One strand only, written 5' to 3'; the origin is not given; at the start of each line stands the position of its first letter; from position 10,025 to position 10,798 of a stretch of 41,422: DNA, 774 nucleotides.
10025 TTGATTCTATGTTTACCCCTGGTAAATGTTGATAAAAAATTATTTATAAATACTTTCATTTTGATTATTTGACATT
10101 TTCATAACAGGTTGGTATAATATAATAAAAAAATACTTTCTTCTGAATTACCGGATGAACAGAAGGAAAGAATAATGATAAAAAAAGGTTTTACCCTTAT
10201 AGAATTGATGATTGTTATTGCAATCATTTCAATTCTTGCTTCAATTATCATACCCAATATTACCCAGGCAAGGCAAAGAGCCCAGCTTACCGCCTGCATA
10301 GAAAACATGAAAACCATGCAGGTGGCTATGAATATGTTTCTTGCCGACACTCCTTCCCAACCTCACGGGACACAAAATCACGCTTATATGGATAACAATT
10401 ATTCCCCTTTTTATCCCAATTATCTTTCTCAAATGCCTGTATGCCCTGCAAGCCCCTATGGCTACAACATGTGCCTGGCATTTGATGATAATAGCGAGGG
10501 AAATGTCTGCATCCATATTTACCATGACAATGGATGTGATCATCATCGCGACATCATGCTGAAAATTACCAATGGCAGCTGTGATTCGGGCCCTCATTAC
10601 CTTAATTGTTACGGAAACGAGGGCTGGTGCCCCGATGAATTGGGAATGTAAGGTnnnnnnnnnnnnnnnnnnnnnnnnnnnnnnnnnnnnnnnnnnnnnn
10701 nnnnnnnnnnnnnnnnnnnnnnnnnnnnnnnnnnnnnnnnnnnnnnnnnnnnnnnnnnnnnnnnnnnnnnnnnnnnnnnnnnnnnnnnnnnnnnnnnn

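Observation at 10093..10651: Orphan Cys/His-rich type IV pilin-like gene behind a near-perfect sigma70 promoter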

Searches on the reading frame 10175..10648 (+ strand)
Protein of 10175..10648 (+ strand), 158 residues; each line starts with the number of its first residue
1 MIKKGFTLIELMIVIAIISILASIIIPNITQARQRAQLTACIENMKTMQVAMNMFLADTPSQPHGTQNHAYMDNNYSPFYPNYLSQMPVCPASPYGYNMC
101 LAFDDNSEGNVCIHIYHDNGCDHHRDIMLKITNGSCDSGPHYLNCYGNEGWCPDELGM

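Call 3: search_protein_families(library=pfam, proteins=[window:10175-10648:+], max_evalue=1)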
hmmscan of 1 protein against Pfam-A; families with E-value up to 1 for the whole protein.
window:10175-10648:+ (158 aa): 4 families
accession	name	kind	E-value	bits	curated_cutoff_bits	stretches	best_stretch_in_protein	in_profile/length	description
PF07963.17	N_methyl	-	2.4e-08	33.7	21.2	1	3-25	4-26/27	Prokaryotic N-terminal methylation motif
PF09930.14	DUF2162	-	0.059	13.2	34.4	1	7-51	163-207/223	Predicted transporter (DUF2162)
PF07596.16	SBP_bac_10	-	0.14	12.6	23.3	1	31-76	2-50/268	Protein of unknown function (DUF1559)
PF06398.17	Pex24p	-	0.34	10.3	26.8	1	9-58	67-123/358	Integral peroxisomal membrane peroxin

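Call 4: search_protein_families(library=ncbifam, proteins=[window:10175-10648:+], max_evalue=1)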
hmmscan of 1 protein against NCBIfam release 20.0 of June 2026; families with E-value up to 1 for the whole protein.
window:10175-10648:+ (158 aa): 16 families
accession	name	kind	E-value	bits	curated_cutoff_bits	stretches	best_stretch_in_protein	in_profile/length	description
TIGR01710.1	typeII_sec_gspG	equivalog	2.5e-12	47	88.85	1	4-91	1-94/134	type II secretion system major pseudopilin GspG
NF040999.1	pilin_ComGC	equivalog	2.9e-12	46.6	75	1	3-62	1-60/84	competence type IV pilus major pilin ComGC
NF007862.0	PRK10574.1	equivalog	3.4e-11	43.5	138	1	3-57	4-58/145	prepilin peptidase-dependent pilin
NF041775.1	typeIV_PilA_Myxo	equivalog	4.4e-11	43.2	400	1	4-58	11-65/214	type IV pilin protein PilA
TIGR02532.1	IV_pilin_GFxxxE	domain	7.5e-10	38.2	16.3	1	3-26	1-24/24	prepilin-type N-terminal cleavage/methylation domain-containing protein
NF041013.1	T4P_ComGE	equivalog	2.3e-09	37.2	49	1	3-52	3-53/83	competence type IV pilus minor pilin ComGE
TIGR01708.2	typeII_sec_gspH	equivalog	5.2e-08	33.1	80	1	4-40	2-38/169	type II secretion system minor pseudopilin GspH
TIGR02596.1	TIGR02596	subfamily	7.2e-07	29.5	70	1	6-54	1-48/196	Verru_Chthon cassette protein D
NF007800.0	PRK10506.1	equivalog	2.1e-05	24.4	158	1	3-46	8-51/163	prepilin peptidase-dependent protein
NF040982.1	ComGD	equivalog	4.4e-05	23.9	70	1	3-46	1-44/139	competence type IV pilus minor pilin ComGD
NF041002.1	pilin_ComGF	equivalog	0.0002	21.6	80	1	3-40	1-38/139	competence type IV pilus minor pilin ComGF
TIGR01711.1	gspJ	equivalog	0.0041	16.9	64.85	1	4-58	1-56/192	type II secretion system minor pseudopilin GspJ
TIGR02599.1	TIGR02599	subfamily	0.0087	15.3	256.5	1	5-42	1-39/361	Verru_Chthon cassette protein C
TIGR01707.1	gspI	equivalog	0.013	16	44.35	1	5-37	1-33/101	type II secretion system minor pseudopilin GspI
NF007848.0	PRK10557.1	equivalog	0.069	12.4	120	1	3-36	10-46/192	prepilin peptidase-dependent protein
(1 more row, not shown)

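Call 7: find_homologous_proteins(query=window:10175-10648:+, max_evalue=0.001)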
Query window:10175-10648:+ (158 aa): 216 proteins with E <= 0.001 among 479 candidates; the best 120 are listed.
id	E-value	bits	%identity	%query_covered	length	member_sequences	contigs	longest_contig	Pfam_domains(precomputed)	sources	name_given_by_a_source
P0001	9.3e-107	372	100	100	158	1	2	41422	PF07963.18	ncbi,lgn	ncbi:MAG: type II secretion system protein [Vulcanimicrobiota bacterium]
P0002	6.1e-35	139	51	99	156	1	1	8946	PF07963.18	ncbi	ncbi:MAG: type II secretion system protein [Vulcanimicrobiota bacterium]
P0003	1.4e-31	128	46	96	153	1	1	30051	PF07963.18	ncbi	-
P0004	5.9e-27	113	45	97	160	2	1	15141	PF07963.18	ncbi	-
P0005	5.4e-26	110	45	100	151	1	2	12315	PF07963.18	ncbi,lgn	ncbi:MAG: prepilin-type N-terminal cleavage/methylation domain-containing protein [Vulcanimicrobiota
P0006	1.7e-23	101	41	99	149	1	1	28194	PF07963.18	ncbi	-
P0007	2.0e-23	101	45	80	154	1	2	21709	PF07963.18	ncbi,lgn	ncbi:MAG: type II secretion system protein [Vulcanimicrobiota bacterium]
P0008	3.7e-23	100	60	58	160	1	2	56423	PF07963.18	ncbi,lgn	ncbi:MAG: type II secretion system protein [Vulcanimicrobiota bacterium]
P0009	5.6e-23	100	49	78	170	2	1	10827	PF07963.18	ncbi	ncbi:MAG: type II secretion system protein [Vulcanimicrobiota bacterium]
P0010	8.3e-23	99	42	99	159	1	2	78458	PF07963.18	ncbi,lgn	ncbi:MAG: prepilin-type N-terminal cleavage/methylation domain-containing protein [Vulcanimicrobiota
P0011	2.4e-22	98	45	95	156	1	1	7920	PF07963.18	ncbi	-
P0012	4.8e-22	97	44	76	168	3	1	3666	PF07963.18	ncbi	ncbi:MAG: prepilin-type N-terminal cleavage/methylation domain-containing protein [Vulcanimicrobiota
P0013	8.4e-21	93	41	95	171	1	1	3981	PF07963.18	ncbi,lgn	-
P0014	2.2e-20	91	42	80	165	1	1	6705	PF07963.18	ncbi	ncbi:MAG: prepilin-type N-terminal cleavage/methylation domain-containing protein [Vulcanimicrobiota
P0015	7.5e-20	90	50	64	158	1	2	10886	PF07963.18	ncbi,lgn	ncbi:MAG: prepilin-type N-terminal cleavage/methylation domain-containing protein [Vulcanimicrobiota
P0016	1.7e-19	88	54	57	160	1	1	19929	PF07963.18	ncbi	-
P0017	9.3e-18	83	51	59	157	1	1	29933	PF07963.18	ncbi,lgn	-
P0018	5.3e-17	80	50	70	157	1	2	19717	PF07963.18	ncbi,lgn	ncbi:MAG: type II secretion system protein [Vulcanimicrobiota bacterium]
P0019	6.6e-17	80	54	56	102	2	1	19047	PF07963.18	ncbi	-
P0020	1.2e-16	79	38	81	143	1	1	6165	PF07963.18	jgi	-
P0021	4.2e-16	77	49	58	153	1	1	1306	PF07963.18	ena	-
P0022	7.2e-16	77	51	57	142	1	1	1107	PF07963.18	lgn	-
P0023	2.2e-15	75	51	58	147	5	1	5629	PF07963.18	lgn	-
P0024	5.4e-15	74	55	55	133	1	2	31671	-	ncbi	ncbi:MAG: hypothetical protein ACLFQV_12110 [Vulcanimicrobiota bacterium]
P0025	8.2e-15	73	48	58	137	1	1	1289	PF07963.18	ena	-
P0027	5.6e-13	67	46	58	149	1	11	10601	PF07963.18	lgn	-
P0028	1.1e-12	66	47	57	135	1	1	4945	PF07963.18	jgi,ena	-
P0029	1.3e-12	66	47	58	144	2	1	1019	PF07963.18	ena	-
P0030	2.0e-12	65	49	57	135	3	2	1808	PF07963.18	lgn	-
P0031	3.5e-12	65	45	62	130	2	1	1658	PF07963.18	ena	-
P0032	6.5e-12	64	40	70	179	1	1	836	PF07963.18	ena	-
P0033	1.0e-11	63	46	56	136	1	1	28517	PF07963.18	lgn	-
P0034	2.6e-11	62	43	60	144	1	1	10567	PF07963.18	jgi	jgi:general secretion pathway protein G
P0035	4.3e-10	58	41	58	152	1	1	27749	PF07963.18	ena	-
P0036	1.4e-9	56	43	57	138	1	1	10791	PF07963.18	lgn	-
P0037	1.5e-9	56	43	50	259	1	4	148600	PF07963.18,PF07596.17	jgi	jgi:prepilin-type N-terminal cleavage/methylation domain-containing protein/prepilin-type processing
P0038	2.1e-9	56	45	56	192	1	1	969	PF07963.18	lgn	-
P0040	5.0e-9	54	40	56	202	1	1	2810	PF07963.18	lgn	-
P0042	9.7e-9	53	54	34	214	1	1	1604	PF07963.18,PF07596.17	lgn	-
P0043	1.4e-8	53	52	35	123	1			PF07963.18,PF07596.17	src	-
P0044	1.6e-8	53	40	56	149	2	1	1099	PF07963.18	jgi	-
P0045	2.6e-8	52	38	57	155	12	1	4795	PF07963.18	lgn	-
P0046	2.7e-8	52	42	58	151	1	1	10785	PF07963.18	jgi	jgi:prepilin-type N-terminal cleavage/methylation domain-containing protein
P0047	2.7e-8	52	38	58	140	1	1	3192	PF07963.18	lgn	-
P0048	3.7e-8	52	38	62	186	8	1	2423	PF07963.18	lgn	-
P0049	5.8e-8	51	38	62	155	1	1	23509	PF07963.18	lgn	-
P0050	6.4e-8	51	37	65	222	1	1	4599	PF07963.18,PF07596.17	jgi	jgi:prepilin-type N-terminal cleavage/methylation domain-containing protein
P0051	6.5e-8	51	38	62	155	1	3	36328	PF07963.18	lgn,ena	-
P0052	9.0e-8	50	46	43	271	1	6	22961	PF07963.18,PF07596.17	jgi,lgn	jgi:prepilin-type N-terminal cleavage/methylation domain-containing protein/prepilin-type processing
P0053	9.1e-8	50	55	35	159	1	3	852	PF07963.18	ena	-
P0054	9.4e-8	50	40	56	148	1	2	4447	PF07963.18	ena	-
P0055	1.1e-7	50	57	35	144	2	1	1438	PF07963.18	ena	-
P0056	1.5e-7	50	42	51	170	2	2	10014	PF07963.18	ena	-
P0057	1.5e-7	50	51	35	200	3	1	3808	PF07963.18,PF07596.17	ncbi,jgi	-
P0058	2.1e-7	49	39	56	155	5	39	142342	PF07963.18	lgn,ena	-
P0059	2.2e-7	49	62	33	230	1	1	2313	PF07963.18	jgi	jgi:prepilin-type N-terminal cleavage/methylation domain-containing protein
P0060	2.5e-7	49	52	39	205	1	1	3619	PF07963.18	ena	-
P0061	3.4e-7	48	54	37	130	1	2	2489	PF07963.18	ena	-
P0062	4.3e-7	48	55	35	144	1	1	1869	PF07963.18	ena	-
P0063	4.3e-7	48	55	35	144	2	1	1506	PF07963.18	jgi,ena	-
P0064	4.7e-7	48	39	61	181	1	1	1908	PF07963.18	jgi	jgi:prepilin-type N-terminal cleavage/methylation domain-containing protein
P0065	5.0e-7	48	55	35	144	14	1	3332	PF07963.18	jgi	jgi:prepilin-type N-terminal cleavage/methylation domain-containing protein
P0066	5.3e-7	48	56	36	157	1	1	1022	PF07963.18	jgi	-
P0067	6.2e-7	48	56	35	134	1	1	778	PF07963.18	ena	-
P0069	6.9e-7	47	54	36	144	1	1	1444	PF07963.18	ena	-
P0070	8.3e-7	47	54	36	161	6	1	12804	PF07963.18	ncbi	-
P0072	9.2e-7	47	55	37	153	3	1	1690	PF07963.18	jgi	jgi:general secretion pathway protein G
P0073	9.5e-7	47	57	35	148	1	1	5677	PF07963.18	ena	-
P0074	9.6e-7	47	55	35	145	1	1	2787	PF07963.18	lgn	-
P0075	9.8e-7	47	54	36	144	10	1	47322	PF07963.18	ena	-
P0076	1.0e-6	47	55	35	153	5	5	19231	PF07963.18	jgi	jgi:prepilin-type N-terminal cleavage/methylation domain-containing protein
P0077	1.1e-6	47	47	36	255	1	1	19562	PF07963.18,PF07596.17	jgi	jgi:prepilin-type N-terminal cleavage/methylation domain-containing protein/prepilin-type processing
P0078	1.2e-6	47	33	86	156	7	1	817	PF07963.18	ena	-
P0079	1.2e-6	47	47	37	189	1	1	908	PF07963.18,PF22434.2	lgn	-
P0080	1.5e-6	46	55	37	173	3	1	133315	PF07963.18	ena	-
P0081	1.6e-6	46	53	36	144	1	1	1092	PF07963.18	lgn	-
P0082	1.6e-6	46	55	35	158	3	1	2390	PF07963.18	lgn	-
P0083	1.9e-6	46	57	34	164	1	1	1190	PF07963.18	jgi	jgi:type IV pilus assembly protein PilA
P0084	2.0e-6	46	40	58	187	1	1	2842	PF07963.18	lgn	-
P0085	2.0e-6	46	55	35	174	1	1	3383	PF07963.18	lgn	-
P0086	2.1e-6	46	54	35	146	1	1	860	PF07963.18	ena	-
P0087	2.1e-6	46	56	35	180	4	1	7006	PF07963.18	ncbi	-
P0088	2.2e-6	46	37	59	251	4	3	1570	PF07596.17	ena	-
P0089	2.3e-6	46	49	35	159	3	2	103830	PF07963.18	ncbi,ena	-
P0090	2.5e-6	46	40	56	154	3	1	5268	PF07963.18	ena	-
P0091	2.8e-6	45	56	34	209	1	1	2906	PF07963.18,PF11453.14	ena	-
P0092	2.8e-6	45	55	35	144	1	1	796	PF07963.18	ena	-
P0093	3.1e-6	45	48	37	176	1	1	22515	PF07963.18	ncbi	-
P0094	3.1e-6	45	53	36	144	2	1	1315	PF07963.18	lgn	-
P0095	3.3e-6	45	54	35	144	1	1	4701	PF07963.18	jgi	jgi:general secretion pathway protein G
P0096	3.6e-6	45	57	34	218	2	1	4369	PF07963.18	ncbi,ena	-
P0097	3.7e-6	45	50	35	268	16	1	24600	PF07963.18,PF07596.17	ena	-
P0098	3.8e-6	45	49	35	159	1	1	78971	PF07963.18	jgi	jgi:prepilin-type N-terminal cleavage/methylation domain-containing protein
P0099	3.9e-6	45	37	62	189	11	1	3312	PF07963.18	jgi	-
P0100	4.4e-6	45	48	37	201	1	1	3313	PF07963.18,PF07596.17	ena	-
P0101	4.6e-6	45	44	42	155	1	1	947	PF07963.18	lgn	-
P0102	4.7e-6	45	51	34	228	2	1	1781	PF07963.18,PF07596.17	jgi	jgi:prepilin-type N-terminal cleavage/methylation domain-containing protein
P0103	4.8e-6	45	52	38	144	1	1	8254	PF07963.18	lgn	-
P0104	4.9e-6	45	52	41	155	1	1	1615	PF07963.18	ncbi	-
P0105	5.2e-6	45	54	34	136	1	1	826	PF07963.18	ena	-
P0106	5.4e-6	45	53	35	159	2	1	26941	PF07963.18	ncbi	-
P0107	5.6e-6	44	46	32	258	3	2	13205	PF07963.18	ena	-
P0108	6.0e-6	44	49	39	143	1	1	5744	PF07963.18,PF16732.11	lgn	-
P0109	6.0e-6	44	56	35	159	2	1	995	PF07963.18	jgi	jgi:type IV pilus assembly protein PilA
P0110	6.3e-6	44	54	35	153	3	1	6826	PF07963.18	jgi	jgi:prepilin-type N-terminal cleavage/methylation domain-containing protein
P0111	6.5e-6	44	52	35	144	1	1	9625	PF07963.18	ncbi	-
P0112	6.6e-6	44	56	34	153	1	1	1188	PF07963.18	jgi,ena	-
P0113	6.8e-6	44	39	56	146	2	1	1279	PF07963.18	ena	-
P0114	7.9e-6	44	50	38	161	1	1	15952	PF07963.18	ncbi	-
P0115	7.9e-6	44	51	37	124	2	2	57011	PF07963.18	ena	-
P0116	7.9e-6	44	58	34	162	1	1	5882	PF07963.18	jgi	jgi:prepilin-type N-terminal cleavage/methylation domain-containing protein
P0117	8.4e-6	44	51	35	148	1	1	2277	PF07963.18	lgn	-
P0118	8.7e-6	44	40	53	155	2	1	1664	PF07963.18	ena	-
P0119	8.9e-6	44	39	56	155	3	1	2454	PF07963.18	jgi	jgi:prepilin-type N-terminal cleavage/methylation domain-containing protein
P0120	9.4e-6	44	41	57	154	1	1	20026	PF07963.18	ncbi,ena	-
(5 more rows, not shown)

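Call 13: find_encoding_contigs(protein=P0001, flank=3000, max_places=4)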
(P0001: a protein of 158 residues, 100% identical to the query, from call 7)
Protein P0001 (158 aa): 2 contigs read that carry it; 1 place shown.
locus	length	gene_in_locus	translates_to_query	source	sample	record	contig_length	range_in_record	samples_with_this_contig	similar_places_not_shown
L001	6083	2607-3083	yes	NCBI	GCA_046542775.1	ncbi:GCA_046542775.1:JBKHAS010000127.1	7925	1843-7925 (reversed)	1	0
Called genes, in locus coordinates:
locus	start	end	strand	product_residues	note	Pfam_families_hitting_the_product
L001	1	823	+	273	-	PF01566:Nramp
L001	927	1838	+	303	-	PF00795:CN_hydrolase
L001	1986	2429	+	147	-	PF14340:DUF4395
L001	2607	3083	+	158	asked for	PF07963:N_methyl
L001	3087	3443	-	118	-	-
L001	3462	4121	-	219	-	-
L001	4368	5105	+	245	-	PF03808:Glyco_tran_WecG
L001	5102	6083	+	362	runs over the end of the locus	PF00483:NTP_transferase, PF12804:NTP_transf_3, PF25084:LbH_EIF2B, PF25087:GMPPB_C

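Call 15: find_encoding_contigs(protein=P0010, flank=10000, max_places=3)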
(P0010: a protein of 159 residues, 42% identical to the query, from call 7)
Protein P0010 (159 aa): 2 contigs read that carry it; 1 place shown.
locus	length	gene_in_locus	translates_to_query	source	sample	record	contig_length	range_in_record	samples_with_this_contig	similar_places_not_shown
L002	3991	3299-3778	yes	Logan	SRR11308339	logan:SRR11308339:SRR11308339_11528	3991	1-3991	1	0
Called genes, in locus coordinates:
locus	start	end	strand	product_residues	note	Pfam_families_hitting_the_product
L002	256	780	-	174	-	-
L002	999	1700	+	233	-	PF00072:Response_reg, PF00486:Trans_reg_C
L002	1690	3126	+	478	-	PF00672:HAMP, PF00512:HisKA, PF02518:HATPase_c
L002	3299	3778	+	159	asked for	PF07963:N_methyl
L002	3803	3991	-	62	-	?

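Call 16: find_encoding_contigs(protein=P0008, flank=10000, max_places=3)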
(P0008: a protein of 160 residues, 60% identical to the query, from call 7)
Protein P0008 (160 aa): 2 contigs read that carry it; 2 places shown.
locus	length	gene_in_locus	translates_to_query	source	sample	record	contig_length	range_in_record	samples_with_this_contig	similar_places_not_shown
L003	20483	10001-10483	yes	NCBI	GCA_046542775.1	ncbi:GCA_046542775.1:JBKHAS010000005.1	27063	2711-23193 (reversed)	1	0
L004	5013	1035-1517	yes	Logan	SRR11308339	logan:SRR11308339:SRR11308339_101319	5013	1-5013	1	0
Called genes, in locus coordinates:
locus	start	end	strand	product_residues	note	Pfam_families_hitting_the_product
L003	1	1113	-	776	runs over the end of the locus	-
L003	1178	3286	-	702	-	PF00069:Pkinase, PF07714:PK_Tyr_Ser-Thr, PF24814:WD40_Prp19, PF23409:Beta-prop_EML, PF23414:Beta-prop_EML_2, PF24807:WD40_CDC20-Fz, PF25171:Beta-prop_WDR36-Utp21_1st, PF25173:Beta-prop_WDR3_1st, +48 more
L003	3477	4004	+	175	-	PF02915:Rubrerythrin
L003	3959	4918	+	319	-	PF01565:FAD_binding_4, PF02873:MurB_C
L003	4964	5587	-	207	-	PF06971:Put_DNA-bind_N, PF02629:CoA_binding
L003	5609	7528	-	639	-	PF00111:Fer2, PF17650:RACo_linker, PF17651:Raco_middle, PF14574:RACo_C_ter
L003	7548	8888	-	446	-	PF04060:FeS, PF03599:CdhD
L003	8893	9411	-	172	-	-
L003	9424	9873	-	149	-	-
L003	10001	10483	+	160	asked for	PF07963:N_methyl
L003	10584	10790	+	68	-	PF05378:Hydant_A_N (weak)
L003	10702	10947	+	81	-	PF02538:Hydantoinase_B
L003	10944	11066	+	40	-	-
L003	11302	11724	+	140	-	PF03652:RuvX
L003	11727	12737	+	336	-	PF02618:YceG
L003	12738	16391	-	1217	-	PF12895:ANAPC3, PF14559:TPR_19, PF13432:TPR_16, PF00515:TPR_1, PF13414:TPR_11, PF13424:TPR_12, PF14559:TPR_19, PF23914:TPR_CcmH_CycH, +48 more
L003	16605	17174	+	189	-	PF13302:Acetyltransf_3, PF13420:Acetyltransf_4, PF00583:Acetyltransf_1, PF13523:Acetyltransf_8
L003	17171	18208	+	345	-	PF01008:IF-2B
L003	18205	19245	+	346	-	PF06144:DNA_pol3_delta, PF21694:DNA_pol3_delta_C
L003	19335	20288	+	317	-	PF00294:PfkB, PF08543:Phos_pyr_kin (weak)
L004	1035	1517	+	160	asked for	PF07963:N_methyl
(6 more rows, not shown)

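Call 17: find_encoding_contigs(protein=P0003, flank=10000, max_places=3)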
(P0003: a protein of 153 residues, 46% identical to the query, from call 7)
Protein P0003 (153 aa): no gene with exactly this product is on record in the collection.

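Call 18: list_cluster_members(proteins=[P0001, P0002, P0003, P0004, P0005, P0006, P0007, P0009, P0011, P0012])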
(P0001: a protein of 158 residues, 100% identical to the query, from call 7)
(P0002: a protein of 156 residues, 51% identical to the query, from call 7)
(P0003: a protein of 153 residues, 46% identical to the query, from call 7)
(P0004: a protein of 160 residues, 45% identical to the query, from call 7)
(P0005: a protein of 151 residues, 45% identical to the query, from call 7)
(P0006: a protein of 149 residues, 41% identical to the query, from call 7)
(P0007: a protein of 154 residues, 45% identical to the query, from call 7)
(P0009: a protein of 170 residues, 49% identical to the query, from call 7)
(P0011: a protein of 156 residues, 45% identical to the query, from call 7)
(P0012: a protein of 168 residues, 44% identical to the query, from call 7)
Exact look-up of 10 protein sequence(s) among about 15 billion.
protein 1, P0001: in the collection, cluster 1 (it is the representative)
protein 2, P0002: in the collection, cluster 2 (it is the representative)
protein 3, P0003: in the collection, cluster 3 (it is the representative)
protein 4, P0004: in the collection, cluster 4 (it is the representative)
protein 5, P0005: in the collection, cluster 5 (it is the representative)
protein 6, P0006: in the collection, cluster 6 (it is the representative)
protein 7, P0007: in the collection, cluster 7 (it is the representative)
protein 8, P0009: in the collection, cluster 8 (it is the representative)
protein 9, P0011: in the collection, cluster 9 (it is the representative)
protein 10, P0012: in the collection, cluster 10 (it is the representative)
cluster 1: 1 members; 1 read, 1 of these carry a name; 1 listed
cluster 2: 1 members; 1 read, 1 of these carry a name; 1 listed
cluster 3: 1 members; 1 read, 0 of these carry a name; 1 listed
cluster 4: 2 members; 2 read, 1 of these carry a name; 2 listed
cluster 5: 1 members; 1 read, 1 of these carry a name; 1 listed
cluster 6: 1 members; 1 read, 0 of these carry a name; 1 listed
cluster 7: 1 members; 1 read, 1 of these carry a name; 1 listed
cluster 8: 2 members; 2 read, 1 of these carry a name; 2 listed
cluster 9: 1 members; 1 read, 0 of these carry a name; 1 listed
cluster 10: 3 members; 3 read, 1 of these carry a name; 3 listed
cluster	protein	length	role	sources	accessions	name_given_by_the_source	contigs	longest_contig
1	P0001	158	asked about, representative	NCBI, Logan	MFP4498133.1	MAG: type II secretion system protein [Vulcanimicrobiota bacterium]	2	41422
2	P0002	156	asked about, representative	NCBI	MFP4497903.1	MAG: type II secretion system protein [Vulcanimicrobiota bacterium]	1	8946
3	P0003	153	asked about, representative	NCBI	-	-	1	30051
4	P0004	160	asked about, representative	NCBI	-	-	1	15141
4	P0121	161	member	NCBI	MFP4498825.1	MAG: type II secretion system protein [Vulcanimicrobiota bacterium]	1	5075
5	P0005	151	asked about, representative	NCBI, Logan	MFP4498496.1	MAG: prepilin-type N-terminal cleavage/methylation domain-containing protein ...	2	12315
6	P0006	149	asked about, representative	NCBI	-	-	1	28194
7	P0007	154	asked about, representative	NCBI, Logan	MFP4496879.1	MAG: type II secretion system protein [Vulcanimicrobiota bacterium]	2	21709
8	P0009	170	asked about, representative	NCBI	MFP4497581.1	MAG: type II secretion system protein [Vulcanimicrobiota bacterium]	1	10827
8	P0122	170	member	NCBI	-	-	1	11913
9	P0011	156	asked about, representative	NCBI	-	-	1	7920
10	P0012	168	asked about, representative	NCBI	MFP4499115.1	MAG: prepilin-type N-terminal cleavage/methylation domain-containing protein ...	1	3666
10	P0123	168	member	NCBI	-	-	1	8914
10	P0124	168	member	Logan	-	-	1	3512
